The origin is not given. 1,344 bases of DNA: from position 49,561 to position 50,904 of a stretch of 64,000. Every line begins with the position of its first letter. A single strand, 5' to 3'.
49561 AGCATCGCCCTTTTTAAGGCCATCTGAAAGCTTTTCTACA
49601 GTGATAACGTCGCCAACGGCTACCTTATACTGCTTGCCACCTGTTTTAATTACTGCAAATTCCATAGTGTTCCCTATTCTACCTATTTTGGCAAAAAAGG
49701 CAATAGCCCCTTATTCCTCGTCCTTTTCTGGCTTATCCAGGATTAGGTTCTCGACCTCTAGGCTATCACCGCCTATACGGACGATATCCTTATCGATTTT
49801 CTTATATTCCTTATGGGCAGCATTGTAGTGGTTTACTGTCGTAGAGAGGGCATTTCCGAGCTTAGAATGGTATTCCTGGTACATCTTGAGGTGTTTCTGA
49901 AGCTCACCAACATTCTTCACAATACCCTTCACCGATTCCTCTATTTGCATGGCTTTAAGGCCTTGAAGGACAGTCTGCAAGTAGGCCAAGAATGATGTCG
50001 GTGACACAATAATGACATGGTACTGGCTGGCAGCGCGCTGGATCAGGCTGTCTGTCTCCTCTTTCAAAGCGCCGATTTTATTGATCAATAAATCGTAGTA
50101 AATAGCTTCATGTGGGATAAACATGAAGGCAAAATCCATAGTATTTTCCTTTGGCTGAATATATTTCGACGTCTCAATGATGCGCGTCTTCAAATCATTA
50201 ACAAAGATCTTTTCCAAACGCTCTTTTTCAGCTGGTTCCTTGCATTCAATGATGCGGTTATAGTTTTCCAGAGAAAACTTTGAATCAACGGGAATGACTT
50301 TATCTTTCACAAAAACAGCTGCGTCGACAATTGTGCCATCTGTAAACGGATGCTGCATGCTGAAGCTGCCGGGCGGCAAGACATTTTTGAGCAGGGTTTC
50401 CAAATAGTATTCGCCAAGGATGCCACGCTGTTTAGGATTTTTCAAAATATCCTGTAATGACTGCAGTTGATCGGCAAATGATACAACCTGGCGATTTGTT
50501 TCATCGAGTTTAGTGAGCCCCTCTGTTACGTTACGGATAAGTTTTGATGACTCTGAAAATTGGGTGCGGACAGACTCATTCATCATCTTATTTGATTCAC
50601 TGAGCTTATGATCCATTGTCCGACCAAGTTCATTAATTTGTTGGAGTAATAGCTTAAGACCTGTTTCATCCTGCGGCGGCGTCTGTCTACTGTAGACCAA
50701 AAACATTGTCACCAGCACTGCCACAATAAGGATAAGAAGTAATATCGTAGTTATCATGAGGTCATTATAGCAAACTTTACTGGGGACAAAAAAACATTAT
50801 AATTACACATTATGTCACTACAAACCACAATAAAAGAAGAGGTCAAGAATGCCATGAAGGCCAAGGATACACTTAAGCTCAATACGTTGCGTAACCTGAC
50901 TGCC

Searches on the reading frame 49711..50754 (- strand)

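Call 57: search_protein_families(library=ncbifam, proteins=[window:49711-50754:-], max_evalue=0.1)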
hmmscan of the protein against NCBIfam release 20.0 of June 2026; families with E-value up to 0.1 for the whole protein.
window:49711-50754:- (347 aa): 7 families
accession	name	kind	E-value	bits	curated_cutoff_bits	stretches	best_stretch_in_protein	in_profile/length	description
NF007686.0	PRK10361.1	equivalog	1.8e-06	26.9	810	1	151-316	250-409/475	DNA recombination protein RmuC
NF035934.1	ESAT6_2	subfamily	4.1e-05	23.7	100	1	38-97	15-75/96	pore-forming ESAT-6 family protein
NF047515.1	SpiroCoCo_C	equivalog_domain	0.0069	15.6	125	1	44-110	161-226/313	SpiroCoCo family coiled-coil protein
NF049872.2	cytotoxin_MakB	equivalog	0.0087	15.5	240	1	35-105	103-173/349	alpha-pore-forming cytotoxin subunit MakB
TIGR03140.1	AhpF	equivalog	0.013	14.1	502.9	1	223-322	191-292/515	alkyl hydroperoxide reductase subunit F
NF033885.1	conj_TraP_IncI1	equivalog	0.021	14.6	135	1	7-109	21-121/217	conjugal transfer protein TraP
TIGR04211.1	SH3_and_anchor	equivalog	0.064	12.9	65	0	36-109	71-146/198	TIGR04211 family SH3 domain-containing protein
